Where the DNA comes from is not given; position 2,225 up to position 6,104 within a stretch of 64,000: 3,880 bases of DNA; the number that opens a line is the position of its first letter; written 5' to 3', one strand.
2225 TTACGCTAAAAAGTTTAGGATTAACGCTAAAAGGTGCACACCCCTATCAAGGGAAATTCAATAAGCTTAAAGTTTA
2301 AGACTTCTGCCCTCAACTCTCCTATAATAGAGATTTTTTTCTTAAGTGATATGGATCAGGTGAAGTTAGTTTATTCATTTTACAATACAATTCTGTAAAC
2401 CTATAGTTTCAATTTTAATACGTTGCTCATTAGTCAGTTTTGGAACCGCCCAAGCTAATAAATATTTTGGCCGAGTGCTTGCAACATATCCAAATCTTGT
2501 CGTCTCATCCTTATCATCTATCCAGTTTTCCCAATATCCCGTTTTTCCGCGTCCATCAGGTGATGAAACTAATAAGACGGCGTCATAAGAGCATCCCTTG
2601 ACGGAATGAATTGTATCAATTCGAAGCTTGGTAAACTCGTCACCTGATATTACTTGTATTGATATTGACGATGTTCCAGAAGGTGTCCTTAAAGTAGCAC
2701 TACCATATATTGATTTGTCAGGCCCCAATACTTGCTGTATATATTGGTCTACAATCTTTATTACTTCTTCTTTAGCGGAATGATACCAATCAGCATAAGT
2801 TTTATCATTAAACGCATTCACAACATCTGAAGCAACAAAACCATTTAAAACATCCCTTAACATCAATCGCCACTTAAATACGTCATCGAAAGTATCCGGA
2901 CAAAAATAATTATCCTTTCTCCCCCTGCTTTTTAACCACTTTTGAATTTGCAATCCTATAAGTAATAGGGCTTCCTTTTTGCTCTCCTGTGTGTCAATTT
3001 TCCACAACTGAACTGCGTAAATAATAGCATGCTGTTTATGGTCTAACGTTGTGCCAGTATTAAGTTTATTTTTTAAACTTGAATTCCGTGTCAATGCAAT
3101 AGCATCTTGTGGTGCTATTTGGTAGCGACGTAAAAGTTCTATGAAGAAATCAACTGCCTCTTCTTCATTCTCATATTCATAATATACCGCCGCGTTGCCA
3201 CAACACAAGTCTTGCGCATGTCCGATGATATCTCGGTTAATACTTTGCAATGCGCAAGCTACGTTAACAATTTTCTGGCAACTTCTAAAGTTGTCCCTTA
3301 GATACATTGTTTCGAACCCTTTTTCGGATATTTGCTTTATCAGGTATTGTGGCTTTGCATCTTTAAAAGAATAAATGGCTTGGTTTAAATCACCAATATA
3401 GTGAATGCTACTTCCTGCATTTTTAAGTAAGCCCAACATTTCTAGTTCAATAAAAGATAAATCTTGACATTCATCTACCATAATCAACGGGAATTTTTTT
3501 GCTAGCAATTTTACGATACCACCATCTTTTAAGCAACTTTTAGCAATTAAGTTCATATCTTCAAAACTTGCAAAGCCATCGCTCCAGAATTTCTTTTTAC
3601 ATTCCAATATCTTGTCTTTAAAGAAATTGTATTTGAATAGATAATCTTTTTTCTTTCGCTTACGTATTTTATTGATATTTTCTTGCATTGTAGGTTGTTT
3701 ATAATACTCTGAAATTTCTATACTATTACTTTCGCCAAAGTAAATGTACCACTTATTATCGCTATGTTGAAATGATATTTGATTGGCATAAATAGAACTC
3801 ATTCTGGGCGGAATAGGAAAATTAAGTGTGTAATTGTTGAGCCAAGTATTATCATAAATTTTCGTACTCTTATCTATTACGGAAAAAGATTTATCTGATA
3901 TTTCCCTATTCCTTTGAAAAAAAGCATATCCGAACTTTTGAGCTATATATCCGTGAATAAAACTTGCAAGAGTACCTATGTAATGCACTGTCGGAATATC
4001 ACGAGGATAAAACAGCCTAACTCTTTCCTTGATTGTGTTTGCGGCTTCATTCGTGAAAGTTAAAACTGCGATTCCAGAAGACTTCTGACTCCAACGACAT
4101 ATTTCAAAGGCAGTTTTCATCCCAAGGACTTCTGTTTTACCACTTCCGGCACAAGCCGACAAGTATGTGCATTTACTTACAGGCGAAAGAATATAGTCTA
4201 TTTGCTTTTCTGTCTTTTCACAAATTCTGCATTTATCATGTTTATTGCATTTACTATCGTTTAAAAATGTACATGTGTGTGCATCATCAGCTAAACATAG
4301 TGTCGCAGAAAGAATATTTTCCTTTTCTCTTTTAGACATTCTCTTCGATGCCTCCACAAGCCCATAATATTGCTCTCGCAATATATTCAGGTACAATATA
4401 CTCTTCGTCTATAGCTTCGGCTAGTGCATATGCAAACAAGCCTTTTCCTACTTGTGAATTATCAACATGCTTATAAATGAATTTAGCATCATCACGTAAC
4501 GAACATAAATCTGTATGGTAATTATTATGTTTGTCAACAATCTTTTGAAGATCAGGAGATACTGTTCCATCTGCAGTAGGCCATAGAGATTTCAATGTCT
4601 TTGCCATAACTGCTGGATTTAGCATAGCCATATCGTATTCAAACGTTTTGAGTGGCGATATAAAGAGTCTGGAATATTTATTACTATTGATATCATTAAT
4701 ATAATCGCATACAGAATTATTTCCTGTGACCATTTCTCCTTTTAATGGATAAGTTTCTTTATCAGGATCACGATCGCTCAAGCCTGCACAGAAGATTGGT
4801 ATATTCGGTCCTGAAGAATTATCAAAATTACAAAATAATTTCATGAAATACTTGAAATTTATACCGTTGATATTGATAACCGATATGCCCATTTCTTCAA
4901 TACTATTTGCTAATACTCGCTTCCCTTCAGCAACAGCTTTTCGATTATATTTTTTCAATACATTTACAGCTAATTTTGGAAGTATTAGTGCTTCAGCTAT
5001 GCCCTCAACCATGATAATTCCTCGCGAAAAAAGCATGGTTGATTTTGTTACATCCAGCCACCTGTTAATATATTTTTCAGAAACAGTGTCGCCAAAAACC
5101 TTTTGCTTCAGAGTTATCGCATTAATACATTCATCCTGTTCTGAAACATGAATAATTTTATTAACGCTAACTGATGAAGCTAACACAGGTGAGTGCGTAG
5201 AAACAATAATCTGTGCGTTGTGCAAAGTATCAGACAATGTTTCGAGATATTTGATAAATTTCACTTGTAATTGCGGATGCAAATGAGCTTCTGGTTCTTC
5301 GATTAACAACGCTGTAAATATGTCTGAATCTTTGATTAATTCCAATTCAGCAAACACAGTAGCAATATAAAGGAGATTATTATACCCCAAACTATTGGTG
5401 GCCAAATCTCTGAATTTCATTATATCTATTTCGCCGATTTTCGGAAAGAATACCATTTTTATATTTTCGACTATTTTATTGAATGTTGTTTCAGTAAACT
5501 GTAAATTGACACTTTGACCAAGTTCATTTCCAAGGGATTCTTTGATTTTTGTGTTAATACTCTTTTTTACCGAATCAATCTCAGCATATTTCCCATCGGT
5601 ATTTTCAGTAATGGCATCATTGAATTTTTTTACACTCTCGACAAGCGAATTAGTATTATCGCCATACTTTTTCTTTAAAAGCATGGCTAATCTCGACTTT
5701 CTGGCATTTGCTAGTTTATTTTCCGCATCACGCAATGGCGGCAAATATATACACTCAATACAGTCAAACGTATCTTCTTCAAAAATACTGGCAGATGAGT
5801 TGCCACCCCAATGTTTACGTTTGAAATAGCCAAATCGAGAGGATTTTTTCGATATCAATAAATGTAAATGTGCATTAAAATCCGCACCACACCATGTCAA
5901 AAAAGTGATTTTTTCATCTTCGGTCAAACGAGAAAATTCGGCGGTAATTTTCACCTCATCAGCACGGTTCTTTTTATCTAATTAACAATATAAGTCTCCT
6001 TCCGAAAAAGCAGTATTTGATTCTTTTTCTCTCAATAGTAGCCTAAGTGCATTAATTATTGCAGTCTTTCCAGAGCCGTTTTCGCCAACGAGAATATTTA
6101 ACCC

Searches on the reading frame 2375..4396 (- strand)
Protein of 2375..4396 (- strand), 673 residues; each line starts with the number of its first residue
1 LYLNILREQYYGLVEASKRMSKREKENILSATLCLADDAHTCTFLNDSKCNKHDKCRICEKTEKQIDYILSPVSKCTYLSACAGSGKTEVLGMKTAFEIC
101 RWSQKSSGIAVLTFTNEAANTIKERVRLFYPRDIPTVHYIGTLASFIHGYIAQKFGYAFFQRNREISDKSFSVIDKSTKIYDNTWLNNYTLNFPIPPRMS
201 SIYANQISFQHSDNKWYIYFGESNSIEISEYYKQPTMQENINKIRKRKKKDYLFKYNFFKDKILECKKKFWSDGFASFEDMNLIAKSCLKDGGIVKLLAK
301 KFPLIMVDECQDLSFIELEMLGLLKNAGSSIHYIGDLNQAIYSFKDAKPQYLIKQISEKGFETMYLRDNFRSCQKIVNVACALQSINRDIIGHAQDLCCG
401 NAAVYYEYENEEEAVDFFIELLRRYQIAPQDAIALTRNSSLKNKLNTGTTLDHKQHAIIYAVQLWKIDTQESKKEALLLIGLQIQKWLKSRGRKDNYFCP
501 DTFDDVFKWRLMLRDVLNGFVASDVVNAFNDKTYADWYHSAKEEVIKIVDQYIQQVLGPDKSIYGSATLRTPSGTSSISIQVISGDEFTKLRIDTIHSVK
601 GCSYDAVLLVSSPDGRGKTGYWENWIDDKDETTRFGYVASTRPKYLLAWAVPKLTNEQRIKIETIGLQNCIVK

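Call 9: search_protein_families(library=pfam, proteins=[window:2375-4396:-])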
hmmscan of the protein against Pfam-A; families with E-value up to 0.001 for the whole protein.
window:2375-4396:- (673 aa): 3 families
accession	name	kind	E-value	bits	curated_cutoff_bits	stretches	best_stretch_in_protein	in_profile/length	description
PF00580.27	UvrD-helicase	-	8.8e-30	104.7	23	1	72-354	11-265/271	UvrD/REP helicase N-terminal domain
PF13245.12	AAA_19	-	2.4e-13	50.8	25.1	1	74-345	11-134/134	AAA domain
PF13361.12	UvrD_C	-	3.8e-08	33.6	25.6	1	589-647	285-343/350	UvrD-like helicase C-terminal domain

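Call 98: search_protein_families(library=padloc, proteins=[window:2375-4396:-], max_evalue=0.00001)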
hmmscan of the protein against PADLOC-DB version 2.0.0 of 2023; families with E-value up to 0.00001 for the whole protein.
window:2375-4396:- (673 aa): 42 families (the best 25 are shown)
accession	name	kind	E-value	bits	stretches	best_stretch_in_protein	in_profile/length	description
PDLC00129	GajB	-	5.9e-160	531.7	1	52-669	3-591/594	UrvD helicase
PDLC00142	GajB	-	9.9e-83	276.4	2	260-668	171-581/583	UrvD helicase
PDLC00138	GajB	-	1.4e-57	193.7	1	77-654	20-570/581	UrvD helicase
PDLC00106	GajB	-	1e-48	164.3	1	292-670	196-571/577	UrvD helicase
PDLC00112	GajB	-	7.6e-45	151.6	2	256-656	162-562/581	UrvD helicase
PDLC00136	GajB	-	1.4e-44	151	1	73-657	16-553/570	UrvD helicase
PDLC00119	GajB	-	1.9e-41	140.6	1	72-666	13-558/565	UrvD helicase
PDLC00117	GajB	-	2.2e-40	136.7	2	237-649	153-572/604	UrvD helicase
PDLC00131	GajB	-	3.2e-39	133.4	1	76-661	38-635/647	UrvD helicase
PDLC00127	GajB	-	1.6e-34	117.4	2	65-179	13-118/594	UrvD helicase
PDLC00147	GajB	-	3e-34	116.9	2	262-431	192-359/637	UrvD helicase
PDLC00105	GajB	-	8.6e-34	115.2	1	79-422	45-352/649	UrvD helicase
PDLC00145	GajB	-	7.9e-32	108.6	1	285-655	190-553/572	UrvD helicase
PDLC00149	GajB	-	1.3e-31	107.7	2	264-668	165-569/577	UrvD helicase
PDLC00132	GajB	-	3.1e-31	106.7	2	258-414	170-326/625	UrvD helicase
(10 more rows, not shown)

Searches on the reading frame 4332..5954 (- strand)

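Call 9: search_protein_families(library=pfam, proteins=[window:4332-5954:-])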
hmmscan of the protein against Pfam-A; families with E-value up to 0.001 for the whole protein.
window:4332-5954:- (540 aa): 4 families
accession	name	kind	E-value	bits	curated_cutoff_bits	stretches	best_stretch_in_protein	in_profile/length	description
PF13175.12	AAA_15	-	2.5e-21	77.1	32.1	1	83-258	232-373/374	AAA ATPase domain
PF13304.12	AAA_21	-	4.3e-11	43.9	27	1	183-258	237-302/304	AAA domain, putative AbiEii toxin, Type IV TA system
PF20469.4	OLD-like_TOPRIM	-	2.1e-09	38.2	23.2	1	308-377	1-56/67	Overcoming lysogenization defect protein-like, TOPRIM domain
PF11398.14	DUF2813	-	0.00021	21.2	21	1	216-288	287-354/372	Protein of unknown function (DUF2813)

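Call 98: search_protein_families(library=padloc, proteins=[window:4332-5954:-], max_evalue=0.00001)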
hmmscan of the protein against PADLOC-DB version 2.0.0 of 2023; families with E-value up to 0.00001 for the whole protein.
window:4332-5954:- (540 aa): 104 families (the best 25 are shown)
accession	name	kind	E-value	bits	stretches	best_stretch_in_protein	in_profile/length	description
PDLC00091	GajA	-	1.2e-181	603.7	1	1-535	77-622/627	AAA ATPase domain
PDLC00096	GajA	-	9e-137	455.4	1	2-539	77-619/630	AAA ATPase domain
PDLC00064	GajA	-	5.5e-121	402.8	1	74-535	1-459/464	AAA ATPase domain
PDLC00071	GajA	-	1e-88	296.7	1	7-535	80-584/588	AAA ATPase domain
PDLC00099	GajA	-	1.3e-85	286.7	1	1-535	75-620/626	AAA ATPase domain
PDLC00083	GajA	-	1.1e-73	246.8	1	2-532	83-635/639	AAA ATPase domain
PDLC00080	GajA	-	8.7e-72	240.8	1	1-517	80-591/622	AAA ATPase domain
PDLC00073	GajA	-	1.2e-70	237.2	1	2-529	73-583/589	AAA ATPase domain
PDLC00070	GajA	-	2.2e-65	219.4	1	46-529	131-588/596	AAA ATPase domain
PDLC00069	GajA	-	3.5e-65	218.7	1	43-533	151-684/687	AAA ATPase domain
PDLC00101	GajA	-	3.4e-56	189.3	2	15-397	91-437/632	AAA ATPase domain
PDLC00077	GajA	-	9.2e-53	177.7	1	44-481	171-577/616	AAA ATPase domain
PDLC00092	GajA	-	3.2e-51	172.6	1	66-531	171-600/604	AAA ATPase domain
PDLC00072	GajA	-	1.3e-48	164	1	64-537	201-643/709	AAA ATPase domain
PDLC00100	GajA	-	7.4e-40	135.2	2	45-269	117-338/619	AAA ATPase domain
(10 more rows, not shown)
